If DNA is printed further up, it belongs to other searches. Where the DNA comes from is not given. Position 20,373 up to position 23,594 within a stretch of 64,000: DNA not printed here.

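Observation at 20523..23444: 973-aa P-loop NTPase-TPR-SARP regulator with inverted domain order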

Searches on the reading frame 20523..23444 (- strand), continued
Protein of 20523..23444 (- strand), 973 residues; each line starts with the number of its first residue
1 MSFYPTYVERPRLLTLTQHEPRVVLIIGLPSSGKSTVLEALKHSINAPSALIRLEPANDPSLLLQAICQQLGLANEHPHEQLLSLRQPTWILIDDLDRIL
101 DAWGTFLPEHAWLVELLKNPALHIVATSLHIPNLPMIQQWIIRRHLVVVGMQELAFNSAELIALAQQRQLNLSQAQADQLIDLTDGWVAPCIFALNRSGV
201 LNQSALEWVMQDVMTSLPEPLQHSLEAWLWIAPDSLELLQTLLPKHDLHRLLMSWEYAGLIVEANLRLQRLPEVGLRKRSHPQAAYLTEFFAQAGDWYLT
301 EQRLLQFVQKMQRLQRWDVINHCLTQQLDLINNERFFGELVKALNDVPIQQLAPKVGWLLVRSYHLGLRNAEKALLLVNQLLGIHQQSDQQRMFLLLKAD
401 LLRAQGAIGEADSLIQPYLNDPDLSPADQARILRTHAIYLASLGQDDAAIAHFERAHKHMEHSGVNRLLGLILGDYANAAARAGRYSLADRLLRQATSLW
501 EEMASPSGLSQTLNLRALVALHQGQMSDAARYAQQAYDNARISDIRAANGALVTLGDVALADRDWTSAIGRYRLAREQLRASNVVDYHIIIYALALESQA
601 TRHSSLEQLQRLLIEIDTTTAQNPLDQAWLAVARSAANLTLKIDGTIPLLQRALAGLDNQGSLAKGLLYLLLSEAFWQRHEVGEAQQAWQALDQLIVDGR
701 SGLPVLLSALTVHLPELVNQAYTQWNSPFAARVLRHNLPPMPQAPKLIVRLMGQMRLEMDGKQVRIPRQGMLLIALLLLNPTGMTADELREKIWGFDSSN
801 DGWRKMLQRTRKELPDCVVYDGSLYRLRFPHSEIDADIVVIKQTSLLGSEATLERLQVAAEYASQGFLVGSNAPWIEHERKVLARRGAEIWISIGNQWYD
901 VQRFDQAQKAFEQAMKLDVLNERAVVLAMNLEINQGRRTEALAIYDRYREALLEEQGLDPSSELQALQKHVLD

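Call 26: search_protein_families(library=pfam, proteins=[P0008, P0013, P0022, P0026, P0027, P0031, P0037, P0047, P0066], max_evalue=0.0001)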
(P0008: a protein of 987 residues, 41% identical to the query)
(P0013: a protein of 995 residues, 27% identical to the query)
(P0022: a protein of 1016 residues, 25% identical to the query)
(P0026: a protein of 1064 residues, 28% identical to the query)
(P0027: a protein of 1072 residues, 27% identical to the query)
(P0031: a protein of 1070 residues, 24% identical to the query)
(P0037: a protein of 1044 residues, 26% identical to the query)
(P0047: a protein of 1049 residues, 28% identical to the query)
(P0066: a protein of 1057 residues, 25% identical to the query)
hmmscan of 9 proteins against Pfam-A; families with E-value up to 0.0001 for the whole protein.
P0008 (987 aa): 2 families
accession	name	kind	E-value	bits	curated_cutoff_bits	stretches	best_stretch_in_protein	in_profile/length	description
PF03704.23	BTAD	-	1.9e-10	41.7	22.1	1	868-983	28-144/146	Bacterial transcriptional activator domain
PF13424.12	TPR_12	-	2e-06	28.4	30.1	1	480-547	5-72/77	Tetratricopeptide repeat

P0013 (995 aa): 2 families
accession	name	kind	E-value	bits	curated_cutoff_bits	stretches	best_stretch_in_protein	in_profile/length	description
PF13424.12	TPR_12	-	5.1e-07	30.2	30.1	1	494-549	14-71/77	Tetratricopeptide repeat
PF17874.7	TPR_MalT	-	1.5e-06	28.2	45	1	441-699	38-300/336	MalT-like TPR region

P0022 (1016 aa): 10 families
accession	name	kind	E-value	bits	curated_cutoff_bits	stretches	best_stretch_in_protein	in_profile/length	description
PF03704.23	BTAD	-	1.3e-13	51.9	22.1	1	893-1013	24-146/146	Bacterial transcriptional activator domain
PF13424.12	TPR_12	-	4.1e-12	46.5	30.1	1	550-620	3-75/77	Tetratricopeptide repeat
PF17874.7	TPR_MalT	-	5.7e-10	39.4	45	1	482-700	13-231/336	MalT-like TPR region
PF14559.12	TPR_19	-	9.1e-10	39.2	25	0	944-989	6-51/68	Tetratricopeptide repeat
PF13191.12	AAA_16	-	9.1e-07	30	32.6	1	18-149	8-157/167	AAA ATPase domain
PF13401.12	AAA_22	-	1.6e-06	28.9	27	1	29-147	4-104/130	AAA domain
PF24883.2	NPHP3_N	-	3e-06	28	24.8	1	16-161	6-164/164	Nephrocystin 3, N-terminal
PF00515.34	TPR_1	-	5.8e-06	26.3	27.8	0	552-582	3-33/34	Tetratricopeptide repeat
PF13181.12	TPR_8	-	4.3e-05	23.8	25.7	0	552-582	3-33/34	Tetratricopeptide repeat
PF13374.12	TPR_10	-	6.2e-05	23.3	27.5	0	551-581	3-33/42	Tetratricopeptide repeat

P0026 (1064 aa): 5 families
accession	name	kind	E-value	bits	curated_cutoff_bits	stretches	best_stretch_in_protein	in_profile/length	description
PF03704.23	BTAD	-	4.8e-20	72.8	22.1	1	937-1063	21-146/146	Bacterial transcriptional activator domain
PF13424.12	TPR_12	-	1.7e-09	38.2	30.1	1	484-550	3-71/77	Tetratricopeptide repeat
PF00515.34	TPR_1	-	3.7e-07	30.1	27.8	0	484-514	1-31/34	Tetratricopeptide repeat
PF07719.23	TPR_2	-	8.8e-05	22.8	27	0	484-514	1-31/34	Tetratricopeptide repeat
PF14559.12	TPR_19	-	9.6e-05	23.1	25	0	459-522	3-62/68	Tetratricopeptide repeat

P0027 (1072 aa): 16 families
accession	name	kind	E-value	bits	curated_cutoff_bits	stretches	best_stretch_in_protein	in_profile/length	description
PF03704.23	BTAD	-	1.9e-21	77.4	22.1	1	931-1071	2-146/146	Bacterial transcriptional activator domain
PF13424.12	TPR_12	-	2.4e-19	69.7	30.1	1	577-647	4-76/77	Tetratricopeptide repeat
PF00515.34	TPR_1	-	5.9e-19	67.5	27.8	0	579-607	4-32/34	Tetratricopeptide repeat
PF07719.23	TPR_2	-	2.5e-14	52.6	27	0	578-607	3-32/34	Tetratricopeptide repeat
PF13181.12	TPR_8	-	1.3e-12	47.2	25.7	0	579-608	4-33/34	Tetratricopeptide repeat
PF17874.7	TPR_MalT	-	1.4e-12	48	45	1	548-731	13-196/336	MalT-like TPR region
PF10602.15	RPN7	-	1.6e-09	38.2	29.6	0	596-742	16-158/174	26S proteasome subunit RPN7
PF13191.12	AAA_16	-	2.1e-08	35.3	32.6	1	21-159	4-161/167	AAA ATPase domain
PF13374.12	TPR_10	-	2.1e-08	34.4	27.5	0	577-608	3-34/42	Tetratricopeptide repeat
PF24883.2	NPHP3_N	-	7.8e-08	33.1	24.8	1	22-168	8-164/164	Nephrocystin 3, N-terminal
PF13401.12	AAA_22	-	2e-07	31.8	27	1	34-154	4-108/130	AAA domain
PF13176.12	TPR_7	-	3.9e-06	27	27.9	0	548-570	11-35/36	Tetratricopeptide repeat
PF13414.12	TPR_11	-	6.6e-06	26.2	26.8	0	503-524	1-22/42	TPR repeat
PF13174.12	TPR_6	-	1.3e-05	25.9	26.3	0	989-1018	2-31/33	Tetratricopeptide repeat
PF13432.12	TPR_16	-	2.1e-05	25.3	32.7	0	549-608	10-63/65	Tetratricopeptide repeat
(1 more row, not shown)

P0031 (1070 aa): 12 families
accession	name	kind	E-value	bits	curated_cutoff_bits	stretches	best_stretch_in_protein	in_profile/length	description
PF13424.12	TPR_12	-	6e-33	113.3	30.1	3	543-615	2-76/77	Tetratricopeptide repeat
PF03704.23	BTAD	-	1.2e-25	91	22.1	1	925-1065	1-145/146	Bacterial transcriptional activator domain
PF17874.7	TPR_MalT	-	1.1e-16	61.5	45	1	550-764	46-260/336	MalT-like TPR region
PF00515.34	TPR_1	-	6.2e-15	54.7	27.8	0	424-449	4-29/34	Tetratricopeptide repeat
PF07719.23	TPR_2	-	7.5e-12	44.8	27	0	422-449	2-29/34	Tetratricopeptide repeat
PF13176.12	TPR_7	-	1.4e-10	40.9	27.9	0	357-378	3-24/36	Tetratricopeptide repeat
PF13181.12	TPR_8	-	2.5e-10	40.1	25.7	0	587-614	4-31/34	Tetratricopeptide repeat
PF13374.12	TPR_10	-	2.3e-07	31.1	27.5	0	584-615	2-33/42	Tetratricopeptide repeat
PF14938.12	SNAP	-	3.7e-07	30.3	25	0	669-772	40-143/282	Soluble NSF attachment protein, SNAP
PF13428.12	TPR_14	-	2.4e-06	28.1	23.5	0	984-1019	3-38/44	Tetratricopeptide repeat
PF14559.12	TPR_19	-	1.4e-05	25.7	25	0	994-1042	3-51/68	Tetratricopeptide repeat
PF13174.12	TPR_6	-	2.3e-05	25.2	26.3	0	983-1009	1-27/33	Tetratricopeptide repeat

P0037 (1044 aa): 15 families
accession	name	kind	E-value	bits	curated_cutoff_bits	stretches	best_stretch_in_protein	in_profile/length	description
PF13424.12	TPR_12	-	2.1e-22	79.5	30.1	3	555-627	2-76/77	Tetratricopeptide repeat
PF07719.23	TPR_2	-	3.7e-22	77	27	0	598-627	3-32/34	Tetratricopeptide repeat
PF03704.23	BTAD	-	6.9e-18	65.8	22.1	1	920-1040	22-143/146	Bacterial transcriptional activator domain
PF13374.12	TPR_10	-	7.4e-16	58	27.5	0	555-581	1-27/42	Tetratricopeptide repeat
PF00515.34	TPR_1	-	1e-15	57.2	27.8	0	974-990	16-32/34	Tetratricopeptide repeat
PF17874.7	TPR_MalT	-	9.1e-15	55.2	45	2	557-706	41-192/336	MalT-like TPR region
PF13428.12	TPR_14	-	2.5e-14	52.8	23.5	0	440-468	3-31/44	Tetratricopeptide repeat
PF14559.12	TPR_19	-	1.1e-13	51.7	25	0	448-508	1-57/68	Tetratricopeptide repeat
PF13432.12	TPR_16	-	1.7e-12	48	32.7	0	442-506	1-61/65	Tetratricopeptide repeat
PF13181.12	TPR_8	-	1.2e-11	44.2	25.7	0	525-547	10-32/34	Tetratricopeptide repeat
PF13176.12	TPR_7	-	1.8e-09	37.4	27.9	0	601-628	4-31/36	Tetratricopeptide repeat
PF13414.12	TPR_11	-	6.7e-09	35.7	26.8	0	972-996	7-31/42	TPR repeat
PF25058.1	ARM_TT21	-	3e-06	27.7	27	0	408-476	67-133/155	Tetratricopeptide repeat protein 21 ARM repeat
PF25063.1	ARM_TT21_C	-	4.7e-06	27.1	35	0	417-586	2-159/209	Tetratricopeptide repeat protein 21 C-terminal ARM domain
PF13401.12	AAA_22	-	5.4e-06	27.2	27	0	34-146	6-109/130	AAA domain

P0047 (1049 aa): 14 families
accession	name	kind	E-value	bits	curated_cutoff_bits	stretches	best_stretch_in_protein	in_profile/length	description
PF13424.12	TPR_12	-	5.5e-22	78.2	30.1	2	483-550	7-76/77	Tetratricopeptide repeat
PF13374.12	TPR_10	-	2.8e-16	59.4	27.5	0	559-592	2-35/42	Tetratricopeptide repeat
PF03704.23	BTAD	-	4.4e-16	60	22.1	1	906-1046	1-144/146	Bacterial transcriptional activator domain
PF07719.23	TPR_2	-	2.5e-14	52.6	27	0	559-588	1-30/34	Tetratricopeptide repeat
PF13428.12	TPR_14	-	1e-11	44.7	23.5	0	965-1001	2-38/44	Tetratricopeptide repeat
PF00515.34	TPR_1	-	2.1e-11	43.6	27.8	0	559-588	1-30/34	Tetratricopeptide repeat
PF17874.7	TPR_MalT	-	3.4e-11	43.4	45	2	523-762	44-281/336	MalT-like TPR region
PF13176.12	TPR_7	-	7.1e-11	41.7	27.9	0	604-628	4-28/36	Tetratricopeptide repeat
PF13432.12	TPR_16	-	5.6e-09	36.7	32.7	0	528-584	6-56/65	Tetratricopeptide repeat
PF13181.12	TPR_8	-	8.6e-09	35.3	25.7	0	561-588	3-30/34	Tetratricopeptide repeat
PF12862.13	ANAPC5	-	2.8e-06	27.7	23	0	527-593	6-72/91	Anaphase-promoting complex subunit 5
PF13401.12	AAA_22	-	1.7e-05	25.6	27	1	34-148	5-106/130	AAA domain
PF14559.12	TPR_19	-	4e-05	24.3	25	0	975-1025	2-52/68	Tetratricopeptide repeat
PF13174.12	TPR_6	-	6.1e-05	23.9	26.3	0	529-552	10-33/33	Tetratricopeptide repeat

P0066 (1057 aa): 11 families
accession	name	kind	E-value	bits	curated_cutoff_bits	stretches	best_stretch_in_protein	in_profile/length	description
PF13424.12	TPR_12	-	1.2e-21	77.1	30.1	3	524-594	5-77/77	Tetratricopeptide repeat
PF03704.23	BTAD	-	5.7e-21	75.8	22.1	1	910-1049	2-144/146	Bacterial transcriptional activator domain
PF07719.23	TPR_2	-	7.1e-09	35.6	27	0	564-590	3-29/34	Tetratricopeptide repeat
PF13374.12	TPR_10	-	1.5e-08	34.8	27.5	0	564-594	4-34/42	Tetratricopeptide repeat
PF17874.7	TPR_MalT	-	2.5e-08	34.1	45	1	564-701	42-180/336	MalT-like TPR region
PF13181.12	TPR_8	-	2.2e-07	30.9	25.7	0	565-592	4-31/34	Tetratricopeptide repeat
PF14559.12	TPR_19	-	7.6e-07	29.8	25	1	978-1027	2-51/68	Tetratricopeptide repeat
PF13191.12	AAA_16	-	1.6e-06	29.1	32.6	1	27-159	11-165/167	AAA ATPase domain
PF05729.18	NACHT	-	2e-05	24.9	26.7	0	42-200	4-161/167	NACHT domain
PF13428.12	TPR_14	-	2.6e-05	24.9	23.5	0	972-1005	6-39/44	Tetratricopeptide repeat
PF00515.34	TPR_1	-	9.7e-05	22.5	27.8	0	563-589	2-28/34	Tetratricopeptide repeat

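Call 36: find_encoding_contigs(protein=P0008, flank=6000, max_places=1)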
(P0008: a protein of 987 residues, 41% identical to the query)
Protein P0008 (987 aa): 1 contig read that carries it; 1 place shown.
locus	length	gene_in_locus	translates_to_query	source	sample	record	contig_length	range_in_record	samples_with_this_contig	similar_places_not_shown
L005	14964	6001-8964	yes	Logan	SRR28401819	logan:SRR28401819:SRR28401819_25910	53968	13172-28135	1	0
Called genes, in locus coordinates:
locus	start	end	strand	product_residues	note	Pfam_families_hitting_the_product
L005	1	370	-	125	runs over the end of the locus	-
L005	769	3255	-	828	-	PF00521:DNA_topoisoIV, PF03989:DNA_gyraseA_C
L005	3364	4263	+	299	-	-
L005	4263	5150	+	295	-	-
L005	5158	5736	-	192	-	PF04307:YdjM (weak), PF09988:DUF2227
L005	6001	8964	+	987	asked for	PF13424:TPR_12 (weak), PF03704:BTAD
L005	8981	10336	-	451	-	PF07949:YbbR (faint)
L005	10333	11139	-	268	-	PF19293:CdaA_N (weak), PF02457:DAC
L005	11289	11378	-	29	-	-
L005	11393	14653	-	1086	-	PF03704:BTAD (faint), PF07719:TPR_2 (faint), PF07721:TPR_4 (faint), PF14559:TPR_19 (weak), PF13432:TPR_16, PF14559:TPR_19, PF13414:TPR_11 (weak), PF14559:TPR_19 (weak), +22 more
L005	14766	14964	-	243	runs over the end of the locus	PF01695:IstB_IS21, PF00308:Bac_DnaA, PF00004:AAA (faint)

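Call 37: find_encoding_contigs(protein=P0013, flank=6000, max_places=1)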
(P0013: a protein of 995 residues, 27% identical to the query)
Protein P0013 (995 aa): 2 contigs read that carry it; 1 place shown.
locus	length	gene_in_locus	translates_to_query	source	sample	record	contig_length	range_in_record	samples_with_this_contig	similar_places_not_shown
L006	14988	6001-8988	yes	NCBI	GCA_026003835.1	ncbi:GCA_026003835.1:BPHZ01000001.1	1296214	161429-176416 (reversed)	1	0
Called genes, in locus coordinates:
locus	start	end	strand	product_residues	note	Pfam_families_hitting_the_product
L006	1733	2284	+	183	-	PF00005:ABC_tran, PF13304:AAA_21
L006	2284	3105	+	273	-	PF12679:ABC2_membrane_2, PF12730:ABC2_membrane_4, PF10920:DUF2705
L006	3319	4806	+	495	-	PF00672:HAMP, PF07730:HisKA_3, PF13581:HATPase_c_2 (weak), PF02518:HATPase_c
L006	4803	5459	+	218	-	PF00072:Response_reg, PF00196:GerE, PF04545:Sigma70_r4 (faint), PF08281:Sigma70_r4_2 (weak)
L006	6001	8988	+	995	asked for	PF25873:WHD_MalT, PF17874:TPR_MalT (weak), PF13424:TPR_12 (weak)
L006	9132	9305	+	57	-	-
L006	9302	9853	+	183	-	PF17248:DUF5317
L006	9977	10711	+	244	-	PF13487:HD_5, PF01966:HD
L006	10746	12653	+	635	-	PF00989:PAS, PF08448:PAS_4, PF13188:PAS_8 (weak), PF13426:PAS_9, PF08447:PAS_3, PF00512:HisKA, PF02518:HATPase_c, PF00072:Response_reg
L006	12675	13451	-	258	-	-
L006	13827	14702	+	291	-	PF01740:STAS, PF13466:STAS_2 (weak)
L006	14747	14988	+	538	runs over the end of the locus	PF07231:Hs1pro-1_N (weak), PF07014:Hs1pro-1_C (weak), PF03301:Trp_dioxygenase, PF12680:SnoaL_2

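Call 53: search_solved_structures(query=A2, max_evalue=0.01)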
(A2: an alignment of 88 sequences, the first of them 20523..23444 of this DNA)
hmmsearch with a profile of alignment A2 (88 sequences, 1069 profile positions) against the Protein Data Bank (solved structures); distinct sequences matched with E-value up to 0.01: 389 (the best 60 are shown).
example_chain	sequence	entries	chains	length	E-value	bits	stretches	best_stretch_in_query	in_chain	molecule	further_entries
9qhb_A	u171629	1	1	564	2.3e-114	386.7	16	978-1042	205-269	Engineered tetratricopeptide repeat protein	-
8bob_C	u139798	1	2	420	7.6e-92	312.1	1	6-422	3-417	HTH-type transcriptional regulator MalT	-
8k60_I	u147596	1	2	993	2.4e-66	227.7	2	815-1068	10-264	Regulatory protein AfsR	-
8jke_I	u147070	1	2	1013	2e-65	224.6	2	814-1068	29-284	Regulatory protein AfsR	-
8bu0_A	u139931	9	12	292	7.9e-65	222.7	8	978-1042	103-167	Consensus tetratricopeptide repeat protein | Crystal structure of an 8-repeat consensus TPR superhelix with Zinc. | Monomer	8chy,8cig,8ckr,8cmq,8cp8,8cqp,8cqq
9qhc_A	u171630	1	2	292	8.7e-64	219.2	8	978-1042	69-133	Engineered tetratricopeptide repeat protein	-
8hvr_I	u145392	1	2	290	1.8e-48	168.5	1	814-1068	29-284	Regulatory protein AfsR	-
3sf4_A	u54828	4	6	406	2.3e-38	135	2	466-669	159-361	G-protein-signaling modulator 2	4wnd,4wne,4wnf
4wng_A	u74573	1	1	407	2.4e-38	135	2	466-669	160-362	G-protein-signaling modulator 2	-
6mfv_A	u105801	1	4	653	2.6e-38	134.9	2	459-749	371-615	tetratricopeptide repeat sensor PH0952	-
5a7d_B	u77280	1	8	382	1e-37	132.9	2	468-669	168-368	PINS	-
6hc2_A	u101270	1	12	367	1.5e-37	132.3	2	466-665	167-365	G-protein-signaling modulator 2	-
5a6c_A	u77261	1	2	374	5.2e-37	130.5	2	466-658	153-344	G-PROTEIN-SIGNALING MODULATOR 2, AFADIN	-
3ro2_A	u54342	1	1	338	6.1e-36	127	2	469-647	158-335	G-protein-signaling modulator 2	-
4g2v_A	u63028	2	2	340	6.1e-36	127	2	469-647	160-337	G-protein-signaling modulator 2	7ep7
1hz4_A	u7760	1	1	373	5.1e-19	71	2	580-781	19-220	MALT REGULATORY PROTEIN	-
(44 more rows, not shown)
